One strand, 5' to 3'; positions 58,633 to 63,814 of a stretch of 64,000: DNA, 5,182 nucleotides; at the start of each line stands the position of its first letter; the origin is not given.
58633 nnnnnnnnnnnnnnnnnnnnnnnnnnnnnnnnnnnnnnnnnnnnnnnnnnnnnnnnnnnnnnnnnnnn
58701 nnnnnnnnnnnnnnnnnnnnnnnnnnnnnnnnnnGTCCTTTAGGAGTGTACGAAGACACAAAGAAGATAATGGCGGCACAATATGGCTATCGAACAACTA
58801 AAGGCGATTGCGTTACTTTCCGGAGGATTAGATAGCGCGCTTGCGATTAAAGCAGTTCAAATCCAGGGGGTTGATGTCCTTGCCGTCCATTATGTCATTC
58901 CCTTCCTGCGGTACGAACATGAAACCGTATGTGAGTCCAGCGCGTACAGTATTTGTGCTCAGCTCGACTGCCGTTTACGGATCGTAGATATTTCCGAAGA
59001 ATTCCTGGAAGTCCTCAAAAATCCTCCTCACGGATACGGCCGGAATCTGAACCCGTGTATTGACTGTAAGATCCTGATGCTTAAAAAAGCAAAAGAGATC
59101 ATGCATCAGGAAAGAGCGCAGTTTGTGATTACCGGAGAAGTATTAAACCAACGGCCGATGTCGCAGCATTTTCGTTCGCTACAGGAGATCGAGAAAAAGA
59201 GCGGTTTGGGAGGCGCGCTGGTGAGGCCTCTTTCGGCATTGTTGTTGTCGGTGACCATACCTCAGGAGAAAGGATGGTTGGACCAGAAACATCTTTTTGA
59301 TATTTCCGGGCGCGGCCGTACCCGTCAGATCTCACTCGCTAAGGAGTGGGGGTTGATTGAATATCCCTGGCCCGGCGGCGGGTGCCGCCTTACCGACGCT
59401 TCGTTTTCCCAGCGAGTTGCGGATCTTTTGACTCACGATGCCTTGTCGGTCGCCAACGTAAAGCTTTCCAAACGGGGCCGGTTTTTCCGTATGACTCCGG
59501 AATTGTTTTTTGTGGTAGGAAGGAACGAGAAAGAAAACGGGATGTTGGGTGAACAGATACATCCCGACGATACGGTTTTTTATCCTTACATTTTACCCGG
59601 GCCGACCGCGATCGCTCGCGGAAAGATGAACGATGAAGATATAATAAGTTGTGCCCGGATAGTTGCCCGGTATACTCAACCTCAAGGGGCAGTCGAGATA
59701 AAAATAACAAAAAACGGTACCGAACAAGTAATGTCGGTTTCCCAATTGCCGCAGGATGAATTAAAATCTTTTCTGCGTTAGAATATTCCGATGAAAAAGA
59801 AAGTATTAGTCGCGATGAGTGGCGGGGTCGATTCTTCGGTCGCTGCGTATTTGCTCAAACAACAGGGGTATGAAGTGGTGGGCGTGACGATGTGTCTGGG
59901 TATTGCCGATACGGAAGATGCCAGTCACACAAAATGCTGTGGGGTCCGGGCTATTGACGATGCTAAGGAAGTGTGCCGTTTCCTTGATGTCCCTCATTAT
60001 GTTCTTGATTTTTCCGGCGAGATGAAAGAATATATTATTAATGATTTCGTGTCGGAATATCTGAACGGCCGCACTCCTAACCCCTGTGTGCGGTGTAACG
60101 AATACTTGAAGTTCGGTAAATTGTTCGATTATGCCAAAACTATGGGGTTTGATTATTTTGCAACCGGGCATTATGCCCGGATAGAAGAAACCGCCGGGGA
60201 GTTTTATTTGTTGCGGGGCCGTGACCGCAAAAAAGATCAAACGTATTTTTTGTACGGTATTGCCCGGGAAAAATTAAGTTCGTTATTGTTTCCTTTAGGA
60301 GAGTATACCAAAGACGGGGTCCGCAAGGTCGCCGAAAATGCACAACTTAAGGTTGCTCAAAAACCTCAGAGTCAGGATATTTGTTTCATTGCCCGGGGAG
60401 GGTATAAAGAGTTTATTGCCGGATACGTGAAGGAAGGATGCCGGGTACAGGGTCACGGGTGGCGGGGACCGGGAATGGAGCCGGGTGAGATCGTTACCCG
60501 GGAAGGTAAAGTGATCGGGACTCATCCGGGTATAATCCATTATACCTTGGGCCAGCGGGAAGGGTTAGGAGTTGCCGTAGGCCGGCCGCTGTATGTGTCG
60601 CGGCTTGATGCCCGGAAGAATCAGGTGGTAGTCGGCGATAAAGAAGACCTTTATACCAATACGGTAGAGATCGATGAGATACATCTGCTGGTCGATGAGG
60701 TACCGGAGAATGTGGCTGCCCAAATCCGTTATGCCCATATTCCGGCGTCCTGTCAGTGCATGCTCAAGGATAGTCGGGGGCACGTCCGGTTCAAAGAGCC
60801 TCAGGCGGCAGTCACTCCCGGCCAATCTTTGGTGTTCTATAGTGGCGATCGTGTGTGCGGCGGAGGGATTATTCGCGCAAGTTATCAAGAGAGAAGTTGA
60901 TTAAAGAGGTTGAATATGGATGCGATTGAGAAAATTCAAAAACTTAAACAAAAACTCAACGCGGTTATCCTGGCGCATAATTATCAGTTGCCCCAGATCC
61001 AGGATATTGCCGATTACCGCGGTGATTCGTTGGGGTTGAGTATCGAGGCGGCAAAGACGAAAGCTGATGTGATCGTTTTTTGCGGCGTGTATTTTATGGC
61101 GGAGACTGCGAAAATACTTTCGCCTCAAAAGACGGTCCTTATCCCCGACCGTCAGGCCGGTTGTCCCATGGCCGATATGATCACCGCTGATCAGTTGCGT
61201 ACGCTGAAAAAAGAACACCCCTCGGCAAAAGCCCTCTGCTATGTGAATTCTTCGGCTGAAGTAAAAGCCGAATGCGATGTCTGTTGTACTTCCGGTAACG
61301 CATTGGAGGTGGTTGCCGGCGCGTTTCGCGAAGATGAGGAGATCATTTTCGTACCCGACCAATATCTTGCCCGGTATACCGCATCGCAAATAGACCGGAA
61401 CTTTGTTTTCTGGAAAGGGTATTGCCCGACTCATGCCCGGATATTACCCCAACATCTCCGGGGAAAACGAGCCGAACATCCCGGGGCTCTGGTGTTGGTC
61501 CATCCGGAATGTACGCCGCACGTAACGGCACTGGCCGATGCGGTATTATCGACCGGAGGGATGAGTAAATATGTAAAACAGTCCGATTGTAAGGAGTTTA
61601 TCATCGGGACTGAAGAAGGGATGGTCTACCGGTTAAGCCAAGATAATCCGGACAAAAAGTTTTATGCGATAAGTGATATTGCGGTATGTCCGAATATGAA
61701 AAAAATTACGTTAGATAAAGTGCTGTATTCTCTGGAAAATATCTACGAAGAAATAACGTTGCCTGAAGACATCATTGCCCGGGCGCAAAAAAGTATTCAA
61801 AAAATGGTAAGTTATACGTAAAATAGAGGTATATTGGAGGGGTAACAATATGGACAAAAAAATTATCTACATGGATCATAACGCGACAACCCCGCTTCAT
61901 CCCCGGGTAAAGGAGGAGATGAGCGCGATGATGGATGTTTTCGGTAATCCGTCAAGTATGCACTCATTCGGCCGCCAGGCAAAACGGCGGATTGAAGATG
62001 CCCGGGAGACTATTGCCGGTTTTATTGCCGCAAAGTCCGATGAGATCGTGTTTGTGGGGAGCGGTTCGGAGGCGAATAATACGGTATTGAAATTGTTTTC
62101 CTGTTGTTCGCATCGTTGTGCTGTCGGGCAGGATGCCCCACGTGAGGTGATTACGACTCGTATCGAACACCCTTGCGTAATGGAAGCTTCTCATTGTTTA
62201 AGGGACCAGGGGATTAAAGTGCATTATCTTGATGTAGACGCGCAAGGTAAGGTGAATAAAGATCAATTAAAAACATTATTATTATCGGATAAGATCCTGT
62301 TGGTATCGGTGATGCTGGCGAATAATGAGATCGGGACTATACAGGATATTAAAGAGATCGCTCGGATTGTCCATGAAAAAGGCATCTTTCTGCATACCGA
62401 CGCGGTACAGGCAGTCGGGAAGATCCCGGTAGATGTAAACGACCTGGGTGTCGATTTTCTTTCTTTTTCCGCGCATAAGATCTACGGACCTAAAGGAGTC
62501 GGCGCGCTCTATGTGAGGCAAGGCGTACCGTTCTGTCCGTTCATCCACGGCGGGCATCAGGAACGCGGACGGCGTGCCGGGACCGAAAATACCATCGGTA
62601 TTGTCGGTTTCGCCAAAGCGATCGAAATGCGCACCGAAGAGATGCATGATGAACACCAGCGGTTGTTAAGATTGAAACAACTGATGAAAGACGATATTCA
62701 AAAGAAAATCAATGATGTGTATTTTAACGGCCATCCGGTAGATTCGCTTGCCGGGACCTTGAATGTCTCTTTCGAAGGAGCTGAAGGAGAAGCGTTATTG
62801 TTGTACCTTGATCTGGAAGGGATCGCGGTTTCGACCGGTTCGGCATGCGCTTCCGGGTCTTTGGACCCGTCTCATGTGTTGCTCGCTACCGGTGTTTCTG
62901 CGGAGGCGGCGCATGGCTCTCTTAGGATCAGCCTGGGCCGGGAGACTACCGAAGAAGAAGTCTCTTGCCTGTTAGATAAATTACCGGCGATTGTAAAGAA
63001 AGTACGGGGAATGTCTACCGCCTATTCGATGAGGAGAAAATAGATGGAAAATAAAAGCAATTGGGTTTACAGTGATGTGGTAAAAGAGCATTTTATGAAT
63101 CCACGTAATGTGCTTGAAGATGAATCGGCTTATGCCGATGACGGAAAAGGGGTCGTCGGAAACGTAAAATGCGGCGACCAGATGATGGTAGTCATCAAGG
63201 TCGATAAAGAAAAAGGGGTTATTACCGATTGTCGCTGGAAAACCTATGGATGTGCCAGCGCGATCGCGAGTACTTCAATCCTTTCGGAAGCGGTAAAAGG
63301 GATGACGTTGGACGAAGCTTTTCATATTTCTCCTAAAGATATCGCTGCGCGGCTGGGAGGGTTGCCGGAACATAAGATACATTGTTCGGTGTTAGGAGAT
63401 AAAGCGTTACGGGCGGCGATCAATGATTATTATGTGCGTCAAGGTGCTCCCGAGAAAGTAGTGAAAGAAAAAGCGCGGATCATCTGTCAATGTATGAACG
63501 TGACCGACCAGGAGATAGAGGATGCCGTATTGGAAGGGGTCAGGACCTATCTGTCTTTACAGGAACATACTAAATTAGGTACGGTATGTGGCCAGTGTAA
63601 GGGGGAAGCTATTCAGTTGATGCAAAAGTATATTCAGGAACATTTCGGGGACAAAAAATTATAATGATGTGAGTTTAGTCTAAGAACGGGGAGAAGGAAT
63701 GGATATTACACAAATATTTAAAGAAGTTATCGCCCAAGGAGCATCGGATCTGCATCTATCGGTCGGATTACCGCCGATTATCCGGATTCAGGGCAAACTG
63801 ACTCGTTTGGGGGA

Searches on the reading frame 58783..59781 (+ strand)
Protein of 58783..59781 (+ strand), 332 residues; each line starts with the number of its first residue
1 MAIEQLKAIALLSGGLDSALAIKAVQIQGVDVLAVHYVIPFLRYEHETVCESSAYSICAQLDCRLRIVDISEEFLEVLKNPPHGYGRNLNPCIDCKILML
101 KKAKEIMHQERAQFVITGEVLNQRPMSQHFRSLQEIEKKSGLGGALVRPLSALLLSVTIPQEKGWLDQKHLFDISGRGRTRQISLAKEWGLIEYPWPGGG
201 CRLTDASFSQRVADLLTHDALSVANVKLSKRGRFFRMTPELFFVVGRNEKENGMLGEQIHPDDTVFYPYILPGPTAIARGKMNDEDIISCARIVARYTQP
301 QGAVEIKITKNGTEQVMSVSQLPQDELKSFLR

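Call 61: search_protein_families(library=pfam, proteins=[window:58783-59781:+], max_evalue=0.00001)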
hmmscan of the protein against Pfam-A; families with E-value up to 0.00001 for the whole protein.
window:58783-59781:+ (332 aa): 3 families
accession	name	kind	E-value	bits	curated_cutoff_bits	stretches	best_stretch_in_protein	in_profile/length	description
PF18297.6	NFACT-R_2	-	1.4e-18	67.4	26.9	1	232-330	1-103/104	NFACT protein RNA binding domain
PF02568.20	ThiI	-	1.4e-10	41.6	20.5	1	6-150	4-144/197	Thiamine biosynthesis protein (ThiI)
PF03054.22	tRNA_Me_trans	-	2.2e-07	31.2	20.6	1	8-118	3-125/202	tRNA methyl transferase HUP domain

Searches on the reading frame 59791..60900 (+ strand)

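Call 61: search_protein_families(library=pfam, proteins=[window:59791-60900:+], max_evalue=0.00001)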
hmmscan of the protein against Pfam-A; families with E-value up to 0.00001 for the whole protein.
window:59791-60900:+ (369 aa): 3 families
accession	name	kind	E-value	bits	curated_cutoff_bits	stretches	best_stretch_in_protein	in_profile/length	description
PF03054.22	tRNA_Me_trans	-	5.7e-78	261.7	20.6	1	3-201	1-201/202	tRNA methyl transferase HUP domain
PF20259.3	tRNA_Me_trans_M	-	1.3e-17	63.5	27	1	230-283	11-66/66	tRNA methyl transferase PRC-barrel domain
PF20258.4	tRNA_Me_trans_C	-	1.2e-15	58.1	20.6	1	293-361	5-77/77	Aminomethyltransferase beta-barrel domain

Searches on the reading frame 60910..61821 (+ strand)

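Call 61: search_protein_families(library=pfam, proteins=[window:60910-61821:+], max_evalue=0.00001)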
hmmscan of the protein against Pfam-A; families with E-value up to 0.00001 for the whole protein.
window:60910-61821:+ (303 aa): 1 family
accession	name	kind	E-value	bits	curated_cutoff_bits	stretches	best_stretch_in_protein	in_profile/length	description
PF02445.21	NadA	-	2.2e-122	408.3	27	1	7-300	1-294/295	Quinolinate synthetase A protein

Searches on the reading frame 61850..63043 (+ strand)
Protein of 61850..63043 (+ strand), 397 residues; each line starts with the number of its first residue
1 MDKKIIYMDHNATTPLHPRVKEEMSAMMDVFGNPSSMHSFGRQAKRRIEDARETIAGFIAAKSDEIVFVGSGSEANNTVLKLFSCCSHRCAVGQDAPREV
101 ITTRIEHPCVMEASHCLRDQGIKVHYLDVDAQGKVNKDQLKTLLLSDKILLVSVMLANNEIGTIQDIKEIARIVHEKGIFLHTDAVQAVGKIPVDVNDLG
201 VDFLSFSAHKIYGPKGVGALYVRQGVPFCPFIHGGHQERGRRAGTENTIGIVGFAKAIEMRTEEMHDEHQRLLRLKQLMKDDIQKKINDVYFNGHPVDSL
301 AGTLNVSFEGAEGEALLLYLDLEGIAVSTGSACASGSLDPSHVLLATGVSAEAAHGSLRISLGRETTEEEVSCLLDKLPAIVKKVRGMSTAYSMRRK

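Call 61: search_protein_families(library=pfam, proteins=[window:61850-63043:+], max_evalue=0.00001)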
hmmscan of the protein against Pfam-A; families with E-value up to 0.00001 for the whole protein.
window:61850-63043:+ (397 aa): 2 families
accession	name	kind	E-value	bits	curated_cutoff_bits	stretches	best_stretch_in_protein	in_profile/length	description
PF00266.25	Aminotran_5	-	1.5e-82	278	21.5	1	6-373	1-370/371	Aminotransferase class-V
PF01212.27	Beta_elim_lyase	-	1.4e-07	31.5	27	1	63-281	47-267/288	Beta-eliminating lyase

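Call 67: find_encoding_contigs(protein=window:61850-63043:+, flank=10000, max_places=3)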
Protein window:61850-63043:+ (397 aa): 1 contig read that carries it; 1 place shown.
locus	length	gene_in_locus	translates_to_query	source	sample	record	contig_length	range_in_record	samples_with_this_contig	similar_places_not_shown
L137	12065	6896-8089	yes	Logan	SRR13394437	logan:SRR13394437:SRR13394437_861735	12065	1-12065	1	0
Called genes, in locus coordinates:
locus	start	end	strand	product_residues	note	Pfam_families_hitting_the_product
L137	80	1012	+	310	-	PF00291:PALP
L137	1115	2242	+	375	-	PF00561:Abhydrolase_1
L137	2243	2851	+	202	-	PF07021:MetW, PF13489:Methyltransf_23, PF05175:MTS (weak), PF13847:Methyltransf_31, PF08241:Methyltransf_11, PF08242:Methyltransf_12, PF13649:Methyltransf_25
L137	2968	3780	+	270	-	PF01946:Thi4, PF00890:FAD_binding_2 (faint), PF01266:DAO (weak), PF01494:FAD_binding_3 (weak), PF03486:HI0933_like (weak), PF07992:Pyr_redox_2 (weak), PF12831:FAD_oxidored, PF13450:NAD_binding_8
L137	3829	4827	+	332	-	PF02568:ThiI, PF03054:tRNA_Me_trans (weak), PF18297:NFACT-R_2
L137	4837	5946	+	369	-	PF03054:tRNA_Me_trans, PF20259:tRNA_Me_trans_M, PF20258:tRNA_Me_trans_C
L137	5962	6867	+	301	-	PF02445:NadA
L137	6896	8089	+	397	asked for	PF00266:Aminotran_5, PF01212:Beta_elim_lyase, PF01041:DegT_DnrJ_EryC1 (faint)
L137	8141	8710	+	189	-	PF01592:NifU_N, PF04324:Fer2_BFD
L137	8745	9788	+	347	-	PF00437:T2SSE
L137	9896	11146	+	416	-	-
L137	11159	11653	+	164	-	-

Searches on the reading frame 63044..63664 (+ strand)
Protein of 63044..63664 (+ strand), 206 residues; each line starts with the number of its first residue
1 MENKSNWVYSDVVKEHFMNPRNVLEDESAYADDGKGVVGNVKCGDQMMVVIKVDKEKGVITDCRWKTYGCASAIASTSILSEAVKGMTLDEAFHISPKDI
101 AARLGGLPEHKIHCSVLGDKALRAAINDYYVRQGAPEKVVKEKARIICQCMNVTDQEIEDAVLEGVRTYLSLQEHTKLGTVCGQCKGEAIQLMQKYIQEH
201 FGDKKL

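Call 46: find_encoding_contigs(protein=window:63044-63664:+, flank=10000, max_places=3)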
Protein window:63044-63664:+ (206 aa): no gene with exactly this product is on record in the collection.

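Call 61: search_protein_families(library=pfam, proteins=[window:63044-63664:+], max_evalue=0.00001)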
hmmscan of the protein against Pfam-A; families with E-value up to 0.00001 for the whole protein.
window:63044-63664:+ (206 aa): 2 families
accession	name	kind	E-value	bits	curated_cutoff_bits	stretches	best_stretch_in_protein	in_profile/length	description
PF01592.21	NifU_N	-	4.9e-41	140.3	22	1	9-133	2-124/127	NifU-like N terminal domain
PF04324.20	Fer2_BFD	-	6.3e-13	49.3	26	1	146-194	1-49/50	BFD-like [2Fe-2S] binding domain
